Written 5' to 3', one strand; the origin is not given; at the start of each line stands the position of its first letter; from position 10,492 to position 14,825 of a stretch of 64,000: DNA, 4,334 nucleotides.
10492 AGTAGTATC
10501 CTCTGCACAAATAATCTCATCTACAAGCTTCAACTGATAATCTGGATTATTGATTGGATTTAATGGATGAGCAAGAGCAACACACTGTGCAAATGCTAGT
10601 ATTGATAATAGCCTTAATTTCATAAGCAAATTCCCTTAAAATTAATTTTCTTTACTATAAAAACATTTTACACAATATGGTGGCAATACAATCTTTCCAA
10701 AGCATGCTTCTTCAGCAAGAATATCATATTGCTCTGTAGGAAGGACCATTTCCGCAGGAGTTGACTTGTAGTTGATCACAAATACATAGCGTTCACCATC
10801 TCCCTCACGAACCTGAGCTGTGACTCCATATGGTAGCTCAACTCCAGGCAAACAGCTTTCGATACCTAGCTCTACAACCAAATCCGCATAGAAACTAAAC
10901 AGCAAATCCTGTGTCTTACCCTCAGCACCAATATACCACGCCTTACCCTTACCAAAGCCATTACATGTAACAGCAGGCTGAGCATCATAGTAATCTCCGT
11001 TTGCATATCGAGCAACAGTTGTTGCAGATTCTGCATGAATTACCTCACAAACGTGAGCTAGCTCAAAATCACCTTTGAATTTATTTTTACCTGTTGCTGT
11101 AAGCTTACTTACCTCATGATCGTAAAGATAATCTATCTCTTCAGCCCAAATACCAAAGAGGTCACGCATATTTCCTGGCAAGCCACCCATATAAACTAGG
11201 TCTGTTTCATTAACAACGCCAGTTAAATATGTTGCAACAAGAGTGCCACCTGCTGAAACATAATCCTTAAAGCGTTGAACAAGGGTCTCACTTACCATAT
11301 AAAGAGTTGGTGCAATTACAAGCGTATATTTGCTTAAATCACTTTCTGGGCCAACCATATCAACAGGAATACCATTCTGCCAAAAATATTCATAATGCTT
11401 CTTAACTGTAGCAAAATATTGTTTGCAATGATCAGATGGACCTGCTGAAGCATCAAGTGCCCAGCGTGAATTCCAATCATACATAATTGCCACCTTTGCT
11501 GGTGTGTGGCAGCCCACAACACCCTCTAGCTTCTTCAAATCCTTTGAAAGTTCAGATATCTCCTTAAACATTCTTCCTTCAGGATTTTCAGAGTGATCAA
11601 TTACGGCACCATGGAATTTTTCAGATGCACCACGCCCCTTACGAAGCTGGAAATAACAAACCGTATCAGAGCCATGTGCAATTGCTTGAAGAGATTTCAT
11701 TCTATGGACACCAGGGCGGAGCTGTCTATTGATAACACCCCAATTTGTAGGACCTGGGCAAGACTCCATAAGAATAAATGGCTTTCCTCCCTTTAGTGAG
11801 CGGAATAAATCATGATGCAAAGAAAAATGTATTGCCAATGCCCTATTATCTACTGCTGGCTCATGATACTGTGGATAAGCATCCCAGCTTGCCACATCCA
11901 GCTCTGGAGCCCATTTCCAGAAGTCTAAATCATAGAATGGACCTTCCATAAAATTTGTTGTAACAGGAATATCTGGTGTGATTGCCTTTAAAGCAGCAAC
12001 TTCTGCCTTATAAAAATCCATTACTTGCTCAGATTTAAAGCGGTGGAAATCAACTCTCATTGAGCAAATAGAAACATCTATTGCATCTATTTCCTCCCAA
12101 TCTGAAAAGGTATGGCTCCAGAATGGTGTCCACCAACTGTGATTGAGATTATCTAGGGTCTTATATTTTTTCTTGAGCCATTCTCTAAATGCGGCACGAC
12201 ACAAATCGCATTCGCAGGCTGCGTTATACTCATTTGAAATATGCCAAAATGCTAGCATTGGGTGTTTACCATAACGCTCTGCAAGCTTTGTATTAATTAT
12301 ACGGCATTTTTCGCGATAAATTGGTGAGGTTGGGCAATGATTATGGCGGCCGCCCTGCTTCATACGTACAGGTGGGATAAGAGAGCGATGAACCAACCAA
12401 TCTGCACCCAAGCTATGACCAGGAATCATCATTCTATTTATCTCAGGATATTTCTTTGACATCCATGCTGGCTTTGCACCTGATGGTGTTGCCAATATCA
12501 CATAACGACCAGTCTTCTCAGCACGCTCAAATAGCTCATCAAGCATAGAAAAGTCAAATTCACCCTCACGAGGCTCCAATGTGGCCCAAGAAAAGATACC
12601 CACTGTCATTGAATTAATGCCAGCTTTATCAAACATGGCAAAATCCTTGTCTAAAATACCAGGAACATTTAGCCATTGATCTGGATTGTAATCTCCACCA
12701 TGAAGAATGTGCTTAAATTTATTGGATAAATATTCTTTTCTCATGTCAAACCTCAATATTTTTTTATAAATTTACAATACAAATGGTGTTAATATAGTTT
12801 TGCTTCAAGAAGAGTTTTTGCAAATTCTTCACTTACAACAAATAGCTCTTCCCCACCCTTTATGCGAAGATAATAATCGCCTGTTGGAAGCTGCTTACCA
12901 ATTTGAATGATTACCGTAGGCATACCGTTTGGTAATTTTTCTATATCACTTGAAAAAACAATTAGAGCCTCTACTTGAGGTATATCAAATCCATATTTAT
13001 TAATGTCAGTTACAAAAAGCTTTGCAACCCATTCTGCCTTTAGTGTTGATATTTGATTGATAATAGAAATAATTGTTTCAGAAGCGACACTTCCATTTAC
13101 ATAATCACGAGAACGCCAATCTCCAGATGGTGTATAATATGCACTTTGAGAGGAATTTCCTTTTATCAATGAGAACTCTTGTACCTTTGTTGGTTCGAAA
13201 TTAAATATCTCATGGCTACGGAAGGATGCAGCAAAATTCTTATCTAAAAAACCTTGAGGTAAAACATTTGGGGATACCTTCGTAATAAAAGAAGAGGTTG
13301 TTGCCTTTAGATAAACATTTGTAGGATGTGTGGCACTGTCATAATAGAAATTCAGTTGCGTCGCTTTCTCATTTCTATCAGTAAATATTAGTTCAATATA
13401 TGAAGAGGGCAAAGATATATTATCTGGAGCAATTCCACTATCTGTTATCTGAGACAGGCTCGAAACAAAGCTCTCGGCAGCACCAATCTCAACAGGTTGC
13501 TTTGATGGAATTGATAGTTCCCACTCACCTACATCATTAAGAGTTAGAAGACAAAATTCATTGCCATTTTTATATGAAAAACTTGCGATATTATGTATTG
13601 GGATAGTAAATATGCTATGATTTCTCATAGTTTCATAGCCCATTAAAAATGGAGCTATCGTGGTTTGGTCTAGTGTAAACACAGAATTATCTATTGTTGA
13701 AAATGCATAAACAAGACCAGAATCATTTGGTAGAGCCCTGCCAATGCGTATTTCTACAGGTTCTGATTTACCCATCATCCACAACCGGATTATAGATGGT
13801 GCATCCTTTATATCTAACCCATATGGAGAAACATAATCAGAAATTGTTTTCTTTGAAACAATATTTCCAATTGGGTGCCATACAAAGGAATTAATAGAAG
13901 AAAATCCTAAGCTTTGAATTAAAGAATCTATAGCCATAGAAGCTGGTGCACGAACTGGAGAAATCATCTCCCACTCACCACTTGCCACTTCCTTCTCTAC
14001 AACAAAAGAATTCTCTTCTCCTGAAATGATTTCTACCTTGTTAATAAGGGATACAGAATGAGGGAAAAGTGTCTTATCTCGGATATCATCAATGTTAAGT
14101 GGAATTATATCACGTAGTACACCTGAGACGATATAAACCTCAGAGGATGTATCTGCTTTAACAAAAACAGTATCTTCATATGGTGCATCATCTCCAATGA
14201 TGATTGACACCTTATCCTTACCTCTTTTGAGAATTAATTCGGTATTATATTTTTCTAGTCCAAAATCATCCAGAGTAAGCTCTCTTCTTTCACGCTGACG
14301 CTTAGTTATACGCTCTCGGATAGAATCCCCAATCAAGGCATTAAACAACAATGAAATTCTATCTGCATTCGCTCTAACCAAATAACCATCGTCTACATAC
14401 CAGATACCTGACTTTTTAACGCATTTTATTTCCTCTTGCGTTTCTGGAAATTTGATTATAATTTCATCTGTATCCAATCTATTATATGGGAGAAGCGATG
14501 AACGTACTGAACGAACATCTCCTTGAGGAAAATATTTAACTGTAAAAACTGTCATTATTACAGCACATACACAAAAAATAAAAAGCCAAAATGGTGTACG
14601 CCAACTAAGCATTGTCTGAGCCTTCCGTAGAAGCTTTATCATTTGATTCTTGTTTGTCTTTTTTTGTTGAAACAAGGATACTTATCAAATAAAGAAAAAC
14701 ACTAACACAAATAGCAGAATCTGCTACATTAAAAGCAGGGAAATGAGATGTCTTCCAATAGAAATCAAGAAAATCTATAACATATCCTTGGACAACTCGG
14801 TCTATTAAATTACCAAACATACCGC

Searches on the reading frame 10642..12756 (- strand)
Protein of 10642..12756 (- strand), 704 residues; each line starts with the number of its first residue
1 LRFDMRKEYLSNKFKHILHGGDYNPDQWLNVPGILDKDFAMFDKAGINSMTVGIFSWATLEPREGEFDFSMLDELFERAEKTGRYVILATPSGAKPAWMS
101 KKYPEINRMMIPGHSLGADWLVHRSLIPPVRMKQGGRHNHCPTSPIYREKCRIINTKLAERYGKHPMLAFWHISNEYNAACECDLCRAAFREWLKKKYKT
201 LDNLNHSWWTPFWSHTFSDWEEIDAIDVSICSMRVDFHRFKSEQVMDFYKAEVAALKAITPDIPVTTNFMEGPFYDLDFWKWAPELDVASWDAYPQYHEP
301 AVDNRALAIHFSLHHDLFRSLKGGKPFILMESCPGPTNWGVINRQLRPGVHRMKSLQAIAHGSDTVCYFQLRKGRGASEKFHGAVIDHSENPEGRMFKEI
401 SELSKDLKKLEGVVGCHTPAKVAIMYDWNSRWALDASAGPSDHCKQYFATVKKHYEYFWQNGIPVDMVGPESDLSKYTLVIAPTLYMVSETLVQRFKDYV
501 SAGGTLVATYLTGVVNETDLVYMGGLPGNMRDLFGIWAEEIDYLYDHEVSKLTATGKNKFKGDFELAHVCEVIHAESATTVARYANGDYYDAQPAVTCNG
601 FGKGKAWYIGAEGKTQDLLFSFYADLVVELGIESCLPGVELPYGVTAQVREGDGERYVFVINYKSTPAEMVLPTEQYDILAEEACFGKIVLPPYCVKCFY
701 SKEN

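Call 81: search_protein_families(library=pfam, max_evalue=0.00001, proteins=[window:10642-12756:-])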
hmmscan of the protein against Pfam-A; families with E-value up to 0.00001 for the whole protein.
window:10642-12756:- (704 aa): 3 families
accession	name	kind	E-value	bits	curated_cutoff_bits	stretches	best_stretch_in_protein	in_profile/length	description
PF02449.21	Glyco_hydro_42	-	1.5e-137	459.4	21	1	22-410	1-376/376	Beta-galactosidase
PF08532.16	Glyco_hydro_42M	-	4.2e-68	229.4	25.8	1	420-632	1-206/207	Beta-galactosidase trimerisation domain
PF08533.16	Glyco_hydro_42C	-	5.9e-08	32.8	21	1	644-694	1-51/58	Beta-galactosidase C-terminal domain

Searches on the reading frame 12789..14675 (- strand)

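Call 81: search_protein_families(library=pfam, max_evalue=0.00001, proteins=[window:12789-14675:-])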
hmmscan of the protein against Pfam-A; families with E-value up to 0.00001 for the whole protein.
window:12789-14675:- (628 aa): 1 family
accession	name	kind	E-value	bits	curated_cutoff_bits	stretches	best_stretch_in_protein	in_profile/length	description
PF14238.11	DUF4340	-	8.5e-37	127.6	25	3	92-288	1-181/183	Domain of unknown function (DUF4340)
